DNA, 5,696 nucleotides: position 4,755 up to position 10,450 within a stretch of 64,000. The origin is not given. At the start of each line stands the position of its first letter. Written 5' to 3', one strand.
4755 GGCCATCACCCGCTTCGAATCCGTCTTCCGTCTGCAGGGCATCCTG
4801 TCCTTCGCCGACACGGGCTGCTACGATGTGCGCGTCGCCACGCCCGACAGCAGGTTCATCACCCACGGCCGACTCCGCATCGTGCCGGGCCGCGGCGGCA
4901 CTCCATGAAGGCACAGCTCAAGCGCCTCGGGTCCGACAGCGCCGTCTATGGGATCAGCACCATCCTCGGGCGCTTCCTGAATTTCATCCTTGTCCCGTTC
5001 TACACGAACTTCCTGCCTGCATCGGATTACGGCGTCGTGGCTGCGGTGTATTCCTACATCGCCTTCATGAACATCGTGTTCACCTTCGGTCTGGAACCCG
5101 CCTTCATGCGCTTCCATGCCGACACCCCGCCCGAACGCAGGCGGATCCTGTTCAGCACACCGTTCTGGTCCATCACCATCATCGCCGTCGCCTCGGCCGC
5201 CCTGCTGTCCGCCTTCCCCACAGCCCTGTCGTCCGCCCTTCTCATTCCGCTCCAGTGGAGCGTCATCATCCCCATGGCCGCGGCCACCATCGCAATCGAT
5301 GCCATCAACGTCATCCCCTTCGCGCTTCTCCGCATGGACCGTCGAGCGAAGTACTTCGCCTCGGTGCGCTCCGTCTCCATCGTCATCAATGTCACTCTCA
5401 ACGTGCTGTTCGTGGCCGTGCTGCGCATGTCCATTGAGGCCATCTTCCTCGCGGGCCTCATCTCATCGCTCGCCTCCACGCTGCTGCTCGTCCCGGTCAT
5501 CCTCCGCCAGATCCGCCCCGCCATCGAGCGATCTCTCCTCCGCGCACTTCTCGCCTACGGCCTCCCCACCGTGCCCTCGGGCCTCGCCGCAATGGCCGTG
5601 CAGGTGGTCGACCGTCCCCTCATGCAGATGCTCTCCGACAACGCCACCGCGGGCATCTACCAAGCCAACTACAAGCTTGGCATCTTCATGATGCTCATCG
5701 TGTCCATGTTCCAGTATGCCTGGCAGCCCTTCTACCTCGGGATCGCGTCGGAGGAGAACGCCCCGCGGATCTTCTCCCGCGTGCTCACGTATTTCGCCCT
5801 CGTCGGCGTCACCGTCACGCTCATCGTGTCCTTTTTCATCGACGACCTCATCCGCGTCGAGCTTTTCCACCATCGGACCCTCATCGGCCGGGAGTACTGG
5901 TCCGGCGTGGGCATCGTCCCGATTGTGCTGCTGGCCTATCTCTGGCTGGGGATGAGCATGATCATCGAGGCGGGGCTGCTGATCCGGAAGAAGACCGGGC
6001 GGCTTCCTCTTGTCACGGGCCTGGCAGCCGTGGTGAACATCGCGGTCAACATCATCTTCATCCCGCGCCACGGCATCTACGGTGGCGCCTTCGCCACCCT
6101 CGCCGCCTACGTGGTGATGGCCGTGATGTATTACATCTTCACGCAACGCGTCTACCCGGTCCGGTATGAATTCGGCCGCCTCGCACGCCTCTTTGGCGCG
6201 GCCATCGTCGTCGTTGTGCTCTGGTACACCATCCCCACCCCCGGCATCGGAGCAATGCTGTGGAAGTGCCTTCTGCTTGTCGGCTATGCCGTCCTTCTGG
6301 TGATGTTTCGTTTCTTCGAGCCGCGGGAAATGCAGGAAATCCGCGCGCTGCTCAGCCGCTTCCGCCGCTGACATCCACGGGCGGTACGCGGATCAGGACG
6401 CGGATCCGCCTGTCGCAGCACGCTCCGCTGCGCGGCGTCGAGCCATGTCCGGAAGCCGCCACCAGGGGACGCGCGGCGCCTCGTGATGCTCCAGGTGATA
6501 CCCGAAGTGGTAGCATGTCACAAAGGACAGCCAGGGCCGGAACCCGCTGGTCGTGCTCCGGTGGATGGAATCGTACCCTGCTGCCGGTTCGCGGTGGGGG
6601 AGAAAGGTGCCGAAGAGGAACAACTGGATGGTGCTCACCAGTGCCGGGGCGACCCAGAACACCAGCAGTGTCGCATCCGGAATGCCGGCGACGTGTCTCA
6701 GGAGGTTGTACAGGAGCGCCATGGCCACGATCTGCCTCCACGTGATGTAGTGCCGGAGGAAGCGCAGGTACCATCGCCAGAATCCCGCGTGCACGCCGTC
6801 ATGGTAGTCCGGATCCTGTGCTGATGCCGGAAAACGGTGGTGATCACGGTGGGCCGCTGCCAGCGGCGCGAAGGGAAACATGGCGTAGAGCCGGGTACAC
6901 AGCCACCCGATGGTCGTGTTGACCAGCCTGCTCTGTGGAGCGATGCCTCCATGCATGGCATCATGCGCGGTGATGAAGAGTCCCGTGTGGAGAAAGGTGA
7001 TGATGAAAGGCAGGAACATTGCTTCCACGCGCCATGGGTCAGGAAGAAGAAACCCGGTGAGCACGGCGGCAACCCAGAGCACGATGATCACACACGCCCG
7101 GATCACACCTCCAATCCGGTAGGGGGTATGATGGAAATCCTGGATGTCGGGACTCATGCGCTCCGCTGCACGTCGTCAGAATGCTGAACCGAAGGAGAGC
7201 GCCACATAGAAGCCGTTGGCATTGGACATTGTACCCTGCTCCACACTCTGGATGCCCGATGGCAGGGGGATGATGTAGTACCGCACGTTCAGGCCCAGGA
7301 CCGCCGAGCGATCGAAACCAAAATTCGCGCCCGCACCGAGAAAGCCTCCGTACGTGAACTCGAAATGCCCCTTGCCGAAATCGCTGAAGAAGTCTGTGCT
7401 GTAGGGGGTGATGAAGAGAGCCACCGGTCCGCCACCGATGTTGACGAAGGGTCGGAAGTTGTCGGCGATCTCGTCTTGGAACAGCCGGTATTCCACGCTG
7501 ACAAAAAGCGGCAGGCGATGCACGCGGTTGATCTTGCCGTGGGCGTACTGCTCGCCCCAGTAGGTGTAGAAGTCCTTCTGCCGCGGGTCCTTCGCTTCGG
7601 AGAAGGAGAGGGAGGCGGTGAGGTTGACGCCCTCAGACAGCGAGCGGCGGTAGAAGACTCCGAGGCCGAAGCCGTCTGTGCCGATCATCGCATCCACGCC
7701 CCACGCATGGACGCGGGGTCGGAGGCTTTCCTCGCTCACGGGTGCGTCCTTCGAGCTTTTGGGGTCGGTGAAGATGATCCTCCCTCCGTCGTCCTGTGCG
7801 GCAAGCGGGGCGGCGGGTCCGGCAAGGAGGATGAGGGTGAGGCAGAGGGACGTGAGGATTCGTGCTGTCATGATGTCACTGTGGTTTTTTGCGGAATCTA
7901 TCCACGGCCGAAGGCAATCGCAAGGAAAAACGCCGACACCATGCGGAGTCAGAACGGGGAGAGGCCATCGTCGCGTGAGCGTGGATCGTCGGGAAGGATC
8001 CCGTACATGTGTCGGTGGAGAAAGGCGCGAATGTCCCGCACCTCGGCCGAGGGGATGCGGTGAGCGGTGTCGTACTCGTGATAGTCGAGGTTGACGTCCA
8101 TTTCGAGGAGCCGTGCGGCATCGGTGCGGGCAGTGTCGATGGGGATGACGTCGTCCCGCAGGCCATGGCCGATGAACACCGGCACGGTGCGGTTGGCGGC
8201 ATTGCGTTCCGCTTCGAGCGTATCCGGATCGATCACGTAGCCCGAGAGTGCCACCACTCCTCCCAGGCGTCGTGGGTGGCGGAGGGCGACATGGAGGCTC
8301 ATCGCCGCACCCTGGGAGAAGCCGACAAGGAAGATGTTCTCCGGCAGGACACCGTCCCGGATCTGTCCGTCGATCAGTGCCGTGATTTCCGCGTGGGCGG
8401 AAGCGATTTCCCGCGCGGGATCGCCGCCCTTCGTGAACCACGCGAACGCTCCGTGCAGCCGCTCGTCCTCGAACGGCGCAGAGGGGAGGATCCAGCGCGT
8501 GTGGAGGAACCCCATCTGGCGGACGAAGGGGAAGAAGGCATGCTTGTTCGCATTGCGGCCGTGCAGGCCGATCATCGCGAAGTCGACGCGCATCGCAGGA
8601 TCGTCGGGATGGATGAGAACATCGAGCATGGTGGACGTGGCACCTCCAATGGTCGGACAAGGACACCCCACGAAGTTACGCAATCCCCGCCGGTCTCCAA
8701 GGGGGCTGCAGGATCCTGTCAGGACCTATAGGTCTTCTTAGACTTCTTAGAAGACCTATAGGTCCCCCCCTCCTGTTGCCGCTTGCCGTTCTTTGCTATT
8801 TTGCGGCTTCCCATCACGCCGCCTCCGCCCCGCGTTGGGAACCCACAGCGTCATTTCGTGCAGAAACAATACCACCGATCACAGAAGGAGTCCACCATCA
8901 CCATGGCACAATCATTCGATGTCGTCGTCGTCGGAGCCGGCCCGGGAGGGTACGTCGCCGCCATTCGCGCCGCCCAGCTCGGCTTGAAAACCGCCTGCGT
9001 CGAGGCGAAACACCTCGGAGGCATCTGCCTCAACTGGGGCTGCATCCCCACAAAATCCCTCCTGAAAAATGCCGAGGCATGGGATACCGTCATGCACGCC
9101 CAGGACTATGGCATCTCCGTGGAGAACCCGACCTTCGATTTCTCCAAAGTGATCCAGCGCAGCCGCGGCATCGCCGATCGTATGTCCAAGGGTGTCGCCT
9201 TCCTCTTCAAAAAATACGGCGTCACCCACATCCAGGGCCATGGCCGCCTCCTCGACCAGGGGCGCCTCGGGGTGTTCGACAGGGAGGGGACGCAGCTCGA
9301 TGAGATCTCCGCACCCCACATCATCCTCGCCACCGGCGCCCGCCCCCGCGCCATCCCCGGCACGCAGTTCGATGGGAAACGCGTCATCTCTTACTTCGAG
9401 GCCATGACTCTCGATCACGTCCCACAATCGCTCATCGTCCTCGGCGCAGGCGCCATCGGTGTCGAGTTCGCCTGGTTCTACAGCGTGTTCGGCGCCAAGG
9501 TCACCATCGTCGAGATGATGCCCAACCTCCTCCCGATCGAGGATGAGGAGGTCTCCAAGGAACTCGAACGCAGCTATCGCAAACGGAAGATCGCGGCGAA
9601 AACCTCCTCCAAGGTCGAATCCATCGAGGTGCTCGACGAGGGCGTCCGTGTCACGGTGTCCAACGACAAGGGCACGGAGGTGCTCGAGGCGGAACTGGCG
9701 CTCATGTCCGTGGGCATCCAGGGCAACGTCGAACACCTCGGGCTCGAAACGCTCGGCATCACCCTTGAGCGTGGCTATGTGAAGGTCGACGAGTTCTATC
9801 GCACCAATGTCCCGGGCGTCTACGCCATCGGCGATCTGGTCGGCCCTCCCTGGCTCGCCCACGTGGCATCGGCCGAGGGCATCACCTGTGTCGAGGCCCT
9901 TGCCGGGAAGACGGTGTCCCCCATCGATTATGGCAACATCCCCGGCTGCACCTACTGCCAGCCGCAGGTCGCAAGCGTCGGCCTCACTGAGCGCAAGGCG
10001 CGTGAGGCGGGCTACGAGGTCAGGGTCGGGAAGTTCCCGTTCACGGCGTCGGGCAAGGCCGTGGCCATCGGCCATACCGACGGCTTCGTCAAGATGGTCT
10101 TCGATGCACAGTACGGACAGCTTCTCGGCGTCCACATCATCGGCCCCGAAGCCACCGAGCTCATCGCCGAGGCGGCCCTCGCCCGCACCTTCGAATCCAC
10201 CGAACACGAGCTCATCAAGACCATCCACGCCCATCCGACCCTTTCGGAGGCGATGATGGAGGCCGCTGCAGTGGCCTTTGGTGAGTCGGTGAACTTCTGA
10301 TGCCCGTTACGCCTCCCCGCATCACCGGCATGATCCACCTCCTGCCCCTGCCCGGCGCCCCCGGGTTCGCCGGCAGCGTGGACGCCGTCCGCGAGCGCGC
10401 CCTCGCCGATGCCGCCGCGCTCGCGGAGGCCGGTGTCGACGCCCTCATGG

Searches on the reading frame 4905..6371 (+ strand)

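Call 31: search_protein_families(library=pfam, proteins=[window:4905-6371:+], max_evalue=0.01)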
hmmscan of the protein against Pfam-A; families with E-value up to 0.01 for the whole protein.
window:4905-6371:+ (488 aa): 2 families
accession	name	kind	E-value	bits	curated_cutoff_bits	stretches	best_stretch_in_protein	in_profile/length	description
PF13440.11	Polysacc_synt_3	-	9e-16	58.4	23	1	36-318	5-282/293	Polysaccharide biosynthesis protein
PF01943.22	Polysacc_synt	-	4e-15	56.4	28.2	1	11-275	4-268/274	Polysaccharide biosynthesis protein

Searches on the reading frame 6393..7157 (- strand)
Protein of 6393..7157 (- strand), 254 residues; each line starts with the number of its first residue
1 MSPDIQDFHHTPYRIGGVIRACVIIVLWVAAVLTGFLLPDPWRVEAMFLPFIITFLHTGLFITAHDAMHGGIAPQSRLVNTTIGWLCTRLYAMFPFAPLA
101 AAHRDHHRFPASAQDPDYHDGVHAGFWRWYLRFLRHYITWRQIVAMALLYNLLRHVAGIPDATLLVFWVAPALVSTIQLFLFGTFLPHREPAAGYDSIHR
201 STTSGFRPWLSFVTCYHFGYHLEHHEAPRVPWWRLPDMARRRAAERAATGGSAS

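Call 31: search_protein_families(library=pfam, proteins=[window:6393-7157:-], max_evalue=0.01)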
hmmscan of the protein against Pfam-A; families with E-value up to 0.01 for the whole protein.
window:6393-7157:- (254 aa): 1 family
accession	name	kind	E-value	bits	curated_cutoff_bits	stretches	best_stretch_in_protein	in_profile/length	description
PF00487.30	FA_desaturase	-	8.4e-24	85.1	29.7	2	140-245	134-241/253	Fatty acid desaturase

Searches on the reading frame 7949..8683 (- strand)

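Call 31: search_protein_families(library=pfam, proteins=[window:7949-8683:-], max_evalue=0.01)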
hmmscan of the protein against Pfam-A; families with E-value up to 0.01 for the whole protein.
window:7949-8683:- (244 aa): 10 families
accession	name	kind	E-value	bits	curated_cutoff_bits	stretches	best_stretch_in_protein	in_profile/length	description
PF02230.22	Abhydrolase_2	-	1.1e-32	114.1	23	1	36-225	16-216/217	Phospholipase/Carboxylesterase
PF00561.26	Abhydrolase_1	-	3.8e-07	30.5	25.8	1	101-154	56-106/245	alpha/beta hydrolase fold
PF12146.15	Hydrolase_4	-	2.5e-06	27.4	27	1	114-150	75-111/239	Serine aminopeptidase, S33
PF00756.26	Esterase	-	8e-06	26.2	22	1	98-181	100-198/251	Putative esterase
PF03959.19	FSH1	-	2.5e-05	24.5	21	1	117-213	103-204/211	Serine hydrolase (FSH1)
PF01738.24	DLH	-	3.2e-05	24.1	21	1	110-206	92-183/217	Dienelactone hydrolase family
PF00326.27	Peptidase_S9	-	0.0011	19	22.6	0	160-214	136-193/213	Prolyl oligopeptidase family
PF12697.13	Abhydrolase_6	-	0.0033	18.5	26.3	1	40-182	4-107/217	Alpha/beta hydrolase family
PF10503.15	Esterase_PHB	-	0.0039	16.9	23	1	70-152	54-134/219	Esterase PHB depolymerase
PF07859.19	Abhydrolase_3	-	0.0052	17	25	0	102-150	58-109/210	alpha/beta hydrolase fold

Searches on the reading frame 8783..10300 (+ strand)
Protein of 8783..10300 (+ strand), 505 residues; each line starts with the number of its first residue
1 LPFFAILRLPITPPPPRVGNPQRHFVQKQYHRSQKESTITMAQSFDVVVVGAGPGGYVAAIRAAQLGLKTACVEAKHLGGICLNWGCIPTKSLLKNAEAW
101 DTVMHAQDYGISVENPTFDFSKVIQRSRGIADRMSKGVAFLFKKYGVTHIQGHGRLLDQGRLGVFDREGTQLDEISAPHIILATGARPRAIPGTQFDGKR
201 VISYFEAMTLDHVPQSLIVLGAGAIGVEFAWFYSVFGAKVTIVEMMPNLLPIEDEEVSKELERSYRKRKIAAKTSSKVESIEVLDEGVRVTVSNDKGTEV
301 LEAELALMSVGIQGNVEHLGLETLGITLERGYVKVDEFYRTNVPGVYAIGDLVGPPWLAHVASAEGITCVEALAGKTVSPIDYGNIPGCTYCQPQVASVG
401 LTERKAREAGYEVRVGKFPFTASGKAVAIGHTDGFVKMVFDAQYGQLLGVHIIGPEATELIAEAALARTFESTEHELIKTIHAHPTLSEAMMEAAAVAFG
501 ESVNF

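Call 31: search_protein_families(library=pfam, proteins=[window:8783-10300:+], max_evalue=0.01)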
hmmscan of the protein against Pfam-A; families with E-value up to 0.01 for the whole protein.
window:8783-10300:+ (505 aa): 15 families
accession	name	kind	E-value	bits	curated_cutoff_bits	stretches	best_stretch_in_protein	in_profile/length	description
PF07992.20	Pyr_redox_2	-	1.2e-66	225.6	26.1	1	45-366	1-291/291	Pyridine nucleotide-disulphide oxidoreductase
PF02852.28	Pyr_redox_dim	-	4.8e-39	133.4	25.3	1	386-495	1-110/110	Pyridine nucleotide-disulphide oxidoreductase, dimerisation domain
PF00070.33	Pyr_redox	-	3.3e-21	76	22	1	217-293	2-80/82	Pyridine nucleotide-disulphide oxidoreductase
PF13738.12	Pyr_redox_3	-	3.4e-14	53.2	30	1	170-350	118-305/305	Pyridine nucleotide-disulphide oxidoreductase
PF01134.28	GIDA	-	4.3e-08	33.1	22.1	1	46-94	1-47/391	Glucose inhibited division protein A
PF12831.13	FAD_oxidored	-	1.7e-07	31.4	27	1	46-82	1-38/416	FAD dependent oxidoreductase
PF13450.12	NAD_binding_8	-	6.7e-07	29.9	21.9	1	49-82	1-35/68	NAD(P)-binding Rossmann-like domain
PF00890.30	FAD_binding_2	-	3.4e-06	27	20.4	1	46-85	1-40/414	FAD binding domain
PF01262.27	AlaDh_PNT_C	-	2.6e-05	24.2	23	0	214-270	28-85/214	Alanine dehydrogenase/PNT, C-terminal domain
PF01946.23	Thi4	-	3.3e-05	23.7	26.2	1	37-77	11-51/235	Thi4 family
PF03486.20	HI0933_like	-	0.00012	22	50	1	46-76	2-32/244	HI0933-like protein Rossmann domain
PF02737.24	3HCDH_N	-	0.00013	22.4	22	1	218-283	3-69/180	3-hydroxyacyl-CoA dehydrogenase, NAD binding domain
PF02826.25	2-Hacid_dh_C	-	0.00048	20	25.1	0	214-248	36-70/178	D-isomer specific 2-hydroxyacid dehydrogenase, NAD binding domain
PF01266.30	DAO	-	0.0023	18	27.9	0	46-79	1-35/353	FAD dependent oxidoreductase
PF01494.25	FAD_binding_3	-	0.0083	15.8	22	0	45-75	2-32/349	FAD binding domain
